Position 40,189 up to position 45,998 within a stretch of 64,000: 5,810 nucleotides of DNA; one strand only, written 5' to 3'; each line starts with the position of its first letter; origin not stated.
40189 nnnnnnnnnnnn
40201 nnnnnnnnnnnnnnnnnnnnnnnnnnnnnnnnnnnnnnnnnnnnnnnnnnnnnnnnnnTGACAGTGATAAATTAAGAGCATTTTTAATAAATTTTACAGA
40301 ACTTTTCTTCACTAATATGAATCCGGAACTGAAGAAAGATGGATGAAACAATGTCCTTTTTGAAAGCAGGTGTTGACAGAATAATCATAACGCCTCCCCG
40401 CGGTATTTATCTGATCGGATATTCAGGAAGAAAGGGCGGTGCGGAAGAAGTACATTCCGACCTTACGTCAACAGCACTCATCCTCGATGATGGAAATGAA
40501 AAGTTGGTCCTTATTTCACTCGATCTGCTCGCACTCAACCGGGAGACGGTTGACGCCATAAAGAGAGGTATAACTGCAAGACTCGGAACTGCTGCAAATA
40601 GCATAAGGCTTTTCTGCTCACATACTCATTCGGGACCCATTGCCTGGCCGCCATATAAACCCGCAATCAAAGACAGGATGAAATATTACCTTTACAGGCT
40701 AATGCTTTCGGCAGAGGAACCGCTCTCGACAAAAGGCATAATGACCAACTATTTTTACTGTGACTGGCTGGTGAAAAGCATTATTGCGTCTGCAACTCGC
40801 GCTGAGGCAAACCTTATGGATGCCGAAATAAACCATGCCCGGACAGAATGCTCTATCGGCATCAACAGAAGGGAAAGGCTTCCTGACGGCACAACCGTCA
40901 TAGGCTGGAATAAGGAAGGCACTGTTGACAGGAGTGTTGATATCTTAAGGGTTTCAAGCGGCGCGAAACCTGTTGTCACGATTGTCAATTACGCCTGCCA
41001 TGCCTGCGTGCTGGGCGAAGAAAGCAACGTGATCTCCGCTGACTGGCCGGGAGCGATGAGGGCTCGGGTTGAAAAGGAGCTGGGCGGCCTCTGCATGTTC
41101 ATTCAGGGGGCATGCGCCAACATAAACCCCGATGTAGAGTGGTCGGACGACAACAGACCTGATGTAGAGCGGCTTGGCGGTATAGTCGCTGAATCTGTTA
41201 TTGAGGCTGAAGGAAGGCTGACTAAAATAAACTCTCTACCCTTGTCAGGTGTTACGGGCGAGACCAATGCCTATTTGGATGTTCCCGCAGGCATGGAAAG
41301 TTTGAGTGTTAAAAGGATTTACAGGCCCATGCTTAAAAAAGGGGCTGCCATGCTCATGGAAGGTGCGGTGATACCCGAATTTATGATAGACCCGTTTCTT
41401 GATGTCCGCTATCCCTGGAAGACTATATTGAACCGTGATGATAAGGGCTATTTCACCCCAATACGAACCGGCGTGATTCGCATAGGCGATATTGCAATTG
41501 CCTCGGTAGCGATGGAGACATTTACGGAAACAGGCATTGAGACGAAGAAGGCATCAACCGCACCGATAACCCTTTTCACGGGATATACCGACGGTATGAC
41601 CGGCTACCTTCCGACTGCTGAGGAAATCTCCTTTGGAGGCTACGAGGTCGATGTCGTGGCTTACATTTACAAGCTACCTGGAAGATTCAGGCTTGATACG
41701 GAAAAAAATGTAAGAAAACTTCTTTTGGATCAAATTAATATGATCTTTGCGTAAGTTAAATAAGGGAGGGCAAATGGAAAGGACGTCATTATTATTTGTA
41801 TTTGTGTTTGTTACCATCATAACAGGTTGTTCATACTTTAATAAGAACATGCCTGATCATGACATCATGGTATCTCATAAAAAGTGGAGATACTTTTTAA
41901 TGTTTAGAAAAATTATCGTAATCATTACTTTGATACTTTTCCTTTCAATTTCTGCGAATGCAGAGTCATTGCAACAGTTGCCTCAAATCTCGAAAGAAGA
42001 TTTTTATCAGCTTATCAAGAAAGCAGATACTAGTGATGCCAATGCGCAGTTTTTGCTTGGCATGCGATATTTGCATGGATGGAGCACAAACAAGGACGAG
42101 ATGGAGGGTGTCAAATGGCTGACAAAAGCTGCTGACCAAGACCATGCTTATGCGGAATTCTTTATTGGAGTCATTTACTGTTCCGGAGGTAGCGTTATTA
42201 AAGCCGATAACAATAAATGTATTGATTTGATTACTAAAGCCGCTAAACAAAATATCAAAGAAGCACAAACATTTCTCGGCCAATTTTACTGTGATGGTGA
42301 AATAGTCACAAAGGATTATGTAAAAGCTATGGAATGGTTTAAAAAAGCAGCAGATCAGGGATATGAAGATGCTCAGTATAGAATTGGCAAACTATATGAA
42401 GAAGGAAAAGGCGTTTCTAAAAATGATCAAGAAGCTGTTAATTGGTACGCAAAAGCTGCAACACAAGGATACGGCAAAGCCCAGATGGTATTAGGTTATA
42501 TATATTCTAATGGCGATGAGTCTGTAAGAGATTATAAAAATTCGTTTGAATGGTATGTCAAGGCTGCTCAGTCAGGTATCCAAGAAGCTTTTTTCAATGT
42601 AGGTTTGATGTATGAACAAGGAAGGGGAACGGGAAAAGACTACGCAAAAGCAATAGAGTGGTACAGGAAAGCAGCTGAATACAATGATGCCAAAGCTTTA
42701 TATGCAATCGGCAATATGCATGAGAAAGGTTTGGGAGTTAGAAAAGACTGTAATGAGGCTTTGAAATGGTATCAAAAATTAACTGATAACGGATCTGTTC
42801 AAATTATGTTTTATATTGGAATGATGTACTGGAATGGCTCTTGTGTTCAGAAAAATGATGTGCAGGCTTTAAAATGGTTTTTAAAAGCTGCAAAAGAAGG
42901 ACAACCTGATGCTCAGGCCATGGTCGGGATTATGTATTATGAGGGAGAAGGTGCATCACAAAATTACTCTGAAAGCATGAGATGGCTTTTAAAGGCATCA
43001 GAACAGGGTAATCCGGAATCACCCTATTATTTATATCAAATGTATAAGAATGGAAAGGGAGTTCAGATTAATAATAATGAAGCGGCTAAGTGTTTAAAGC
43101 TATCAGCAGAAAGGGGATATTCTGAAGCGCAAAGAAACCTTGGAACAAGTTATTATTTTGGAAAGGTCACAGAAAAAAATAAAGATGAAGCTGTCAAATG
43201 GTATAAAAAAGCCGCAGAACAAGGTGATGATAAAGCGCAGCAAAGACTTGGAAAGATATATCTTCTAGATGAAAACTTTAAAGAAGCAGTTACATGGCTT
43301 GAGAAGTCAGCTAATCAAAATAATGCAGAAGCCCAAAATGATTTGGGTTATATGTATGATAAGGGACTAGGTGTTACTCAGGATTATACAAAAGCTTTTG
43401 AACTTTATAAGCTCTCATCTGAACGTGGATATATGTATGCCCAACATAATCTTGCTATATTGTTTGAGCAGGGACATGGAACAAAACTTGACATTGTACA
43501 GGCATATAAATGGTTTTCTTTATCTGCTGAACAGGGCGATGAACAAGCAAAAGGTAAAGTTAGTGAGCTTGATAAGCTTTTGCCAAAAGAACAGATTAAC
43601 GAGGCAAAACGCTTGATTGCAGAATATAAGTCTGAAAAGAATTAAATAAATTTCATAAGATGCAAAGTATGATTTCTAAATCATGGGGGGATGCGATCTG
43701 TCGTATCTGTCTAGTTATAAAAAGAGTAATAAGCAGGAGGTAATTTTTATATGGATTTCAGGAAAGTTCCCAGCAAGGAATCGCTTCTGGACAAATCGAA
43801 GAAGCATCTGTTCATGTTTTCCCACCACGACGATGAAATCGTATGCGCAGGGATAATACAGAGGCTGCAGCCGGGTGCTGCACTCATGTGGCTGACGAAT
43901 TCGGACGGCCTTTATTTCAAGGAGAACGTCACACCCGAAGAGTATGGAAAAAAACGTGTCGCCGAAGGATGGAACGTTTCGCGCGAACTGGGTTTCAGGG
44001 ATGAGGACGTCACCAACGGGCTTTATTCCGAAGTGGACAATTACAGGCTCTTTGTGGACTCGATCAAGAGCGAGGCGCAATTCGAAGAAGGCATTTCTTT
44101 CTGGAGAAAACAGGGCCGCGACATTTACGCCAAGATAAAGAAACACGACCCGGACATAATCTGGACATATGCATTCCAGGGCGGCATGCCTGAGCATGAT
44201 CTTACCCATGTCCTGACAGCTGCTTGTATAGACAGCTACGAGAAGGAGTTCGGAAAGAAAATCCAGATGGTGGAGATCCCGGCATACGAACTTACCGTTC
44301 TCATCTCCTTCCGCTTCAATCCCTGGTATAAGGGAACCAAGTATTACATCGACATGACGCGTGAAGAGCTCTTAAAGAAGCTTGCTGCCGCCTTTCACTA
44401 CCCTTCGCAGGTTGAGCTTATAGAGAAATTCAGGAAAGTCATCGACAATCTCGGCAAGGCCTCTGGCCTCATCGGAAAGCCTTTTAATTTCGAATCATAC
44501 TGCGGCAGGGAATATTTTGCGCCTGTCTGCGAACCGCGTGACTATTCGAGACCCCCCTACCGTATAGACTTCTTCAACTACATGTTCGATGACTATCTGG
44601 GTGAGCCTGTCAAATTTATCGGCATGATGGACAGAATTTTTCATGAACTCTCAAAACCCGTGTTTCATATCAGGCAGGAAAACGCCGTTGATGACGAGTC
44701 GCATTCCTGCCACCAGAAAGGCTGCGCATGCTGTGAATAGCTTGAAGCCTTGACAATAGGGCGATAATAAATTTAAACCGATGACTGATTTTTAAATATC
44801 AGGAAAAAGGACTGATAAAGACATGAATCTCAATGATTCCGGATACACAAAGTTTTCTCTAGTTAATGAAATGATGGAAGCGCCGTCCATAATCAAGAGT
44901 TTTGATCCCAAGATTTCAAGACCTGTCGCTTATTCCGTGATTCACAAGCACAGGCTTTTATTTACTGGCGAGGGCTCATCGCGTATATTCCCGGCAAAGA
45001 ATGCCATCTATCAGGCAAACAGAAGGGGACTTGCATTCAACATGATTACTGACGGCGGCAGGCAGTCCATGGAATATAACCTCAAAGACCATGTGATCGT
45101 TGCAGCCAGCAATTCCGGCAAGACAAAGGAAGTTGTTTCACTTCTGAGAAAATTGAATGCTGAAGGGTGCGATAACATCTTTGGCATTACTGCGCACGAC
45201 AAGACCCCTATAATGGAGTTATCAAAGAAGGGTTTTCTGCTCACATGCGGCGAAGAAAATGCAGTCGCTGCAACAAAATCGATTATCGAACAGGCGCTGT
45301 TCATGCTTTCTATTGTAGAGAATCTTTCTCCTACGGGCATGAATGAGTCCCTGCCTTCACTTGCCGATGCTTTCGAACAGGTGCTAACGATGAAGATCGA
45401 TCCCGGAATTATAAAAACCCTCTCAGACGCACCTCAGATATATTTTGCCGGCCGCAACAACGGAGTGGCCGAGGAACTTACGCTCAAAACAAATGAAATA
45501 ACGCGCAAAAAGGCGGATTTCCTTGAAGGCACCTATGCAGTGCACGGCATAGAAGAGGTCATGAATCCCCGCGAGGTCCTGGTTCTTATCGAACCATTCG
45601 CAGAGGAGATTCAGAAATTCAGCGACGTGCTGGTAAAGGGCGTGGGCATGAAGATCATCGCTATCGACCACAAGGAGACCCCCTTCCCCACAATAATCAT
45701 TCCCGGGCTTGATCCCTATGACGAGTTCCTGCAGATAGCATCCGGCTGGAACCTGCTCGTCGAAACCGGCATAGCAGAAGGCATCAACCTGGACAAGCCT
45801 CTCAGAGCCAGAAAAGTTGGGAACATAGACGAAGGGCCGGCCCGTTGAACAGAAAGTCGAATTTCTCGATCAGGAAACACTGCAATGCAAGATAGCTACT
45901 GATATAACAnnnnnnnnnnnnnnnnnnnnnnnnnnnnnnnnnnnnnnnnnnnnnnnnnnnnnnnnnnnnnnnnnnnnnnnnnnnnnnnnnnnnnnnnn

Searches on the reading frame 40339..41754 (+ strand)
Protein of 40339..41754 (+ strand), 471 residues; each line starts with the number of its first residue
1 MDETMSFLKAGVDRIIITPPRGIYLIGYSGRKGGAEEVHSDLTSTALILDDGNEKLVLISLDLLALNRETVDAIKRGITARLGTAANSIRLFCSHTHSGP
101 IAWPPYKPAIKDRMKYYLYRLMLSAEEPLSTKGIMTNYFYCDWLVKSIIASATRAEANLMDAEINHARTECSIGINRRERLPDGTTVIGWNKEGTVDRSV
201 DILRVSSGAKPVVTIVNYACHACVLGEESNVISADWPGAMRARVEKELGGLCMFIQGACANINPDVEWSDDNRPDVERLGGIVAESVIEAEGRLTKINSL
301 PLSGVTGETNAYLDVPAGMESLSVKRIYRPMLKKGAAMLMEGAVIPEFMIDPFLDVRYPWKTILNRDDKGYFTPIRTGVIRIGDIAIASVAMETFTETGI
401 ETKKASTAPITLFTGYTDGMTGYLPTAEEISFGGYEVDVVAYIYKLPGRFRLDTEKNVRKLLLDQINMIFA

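Call 10: search_protein_families(library=pfam, proteins=[window:40339-41754:+], max_evalue=0.00001)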
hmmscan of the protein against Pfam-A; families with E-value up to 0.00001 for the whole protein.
window:40339-41754:+ (471 aa): 1 family
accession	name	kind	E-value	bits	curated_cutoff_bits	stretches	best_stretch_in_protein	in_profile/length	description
PF04734.18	Ceramidase_alk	-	1.2e-12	47.8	32.1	1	19-248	13-230/509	Neutral/alkaline non-lysosomal ceramidase, N-terminal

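Call 44: search_protein_families(library=ncbifam, proteins=[window:40339-41754:+], max_evalue=0.001)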
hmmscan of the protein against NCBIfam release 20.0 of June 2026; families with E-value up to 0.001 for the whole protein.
window:40339-41754:+ (471 aa): 1 family
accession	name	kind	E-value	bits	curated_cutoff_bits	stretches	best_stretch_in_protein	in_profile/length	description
NF041649.1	ceramidase_neut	equivalog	2.6e-06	26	1200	1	25-247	19-228/636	neutral ceramidase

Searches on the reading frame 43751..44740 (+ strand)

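Call 11: search_protein_families(library=pfam, proteins=[window:43751-44740:+], max_evalue=0.00001)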
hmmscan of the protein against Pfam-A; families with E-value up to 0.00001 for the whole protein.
window:43751-44740:+ (329 aa): 1 family
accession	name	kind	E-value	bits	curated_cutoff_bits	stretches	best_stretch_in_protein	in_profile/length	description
PF02585.22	PIG-L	-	2.3e-10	41.5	28.2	1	20-159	1-128/129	GlcNAc-PI de-N-acetylase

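Call 44: search_protein_families(library=ncbifam, proteins=[window:43751-44740:+], max_evalue=0.001)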
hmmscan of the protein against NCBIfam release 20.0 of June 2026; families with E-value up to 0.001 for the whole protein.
window:43751-44740:+ (329 aa): 0 families

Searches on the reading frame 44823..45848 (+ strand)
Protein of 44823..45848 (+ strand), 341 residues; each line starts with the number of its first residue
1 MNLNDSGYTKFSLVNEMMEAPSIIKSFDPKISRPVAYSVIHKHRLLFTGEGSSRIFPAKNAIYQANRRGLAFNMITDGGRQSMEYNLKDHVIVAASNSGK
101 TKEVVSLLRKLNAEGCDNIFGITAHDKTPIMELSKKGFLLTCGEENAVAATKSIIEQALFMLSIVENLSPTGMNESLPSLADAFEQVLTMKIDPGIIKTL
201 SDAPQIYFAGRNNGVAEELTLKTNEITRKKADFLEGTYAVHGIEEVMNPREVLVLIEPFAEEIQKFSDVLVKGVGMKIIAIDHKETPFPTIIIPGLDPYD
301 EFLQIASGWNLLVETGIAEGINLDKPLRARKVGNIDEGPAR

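Call 11: search_protein_families(library=pfam, proteins=[window:44823-45848:+], max_evalue=0.00001)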
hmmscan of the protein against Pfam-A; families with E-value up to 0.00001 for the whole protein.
window:44823-45848:+ (341 aa): 1 family
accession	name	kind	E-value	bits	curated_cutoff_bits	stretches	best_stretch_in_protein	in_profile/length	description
PF01380.27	SIS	-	9.5e-14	51.8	25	1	40-159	3-123/131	SIS domain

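Call 44: search_protein_families(library=ncbifam, proteins=[window:44823-45848:+], max_evalue=0.001)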
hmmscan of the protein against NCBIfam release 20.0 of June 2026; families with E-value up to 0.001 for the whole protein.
window:44823-45848:+ (341 aa): 5 families
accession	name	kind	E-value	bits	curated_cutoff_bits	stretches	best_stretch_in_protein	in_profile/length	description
NF046059.1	NagB_SO3506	equivalog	2.4e-09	37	430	1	85-332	83-326/330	glucosamine-6-phosphate deaminase NagB-II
TIGR01135.1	glmS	equivalog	4.1e-09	35.5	418.05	1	87-242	337-504/607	glutamine--fructose-6-phosphate transaminase (isomerizing)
NF001484.0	PRK00331.1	subfamily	6.5e-09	34.7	381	1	82-258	327-515/601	isomerizing glutamine--fructose-6-phosphate transaminase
NF041128.1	glucosaP_deam_GlmD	equivalog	7e-05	22.2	580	1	15-159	5-144/323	glucosamine-6-phosphate deaminase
TIGR03127.2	RuMP_HxlB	equivalog_domain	0.00065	19.6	160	0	88-152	72-135/178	6-phospho-3-hexuloisomerase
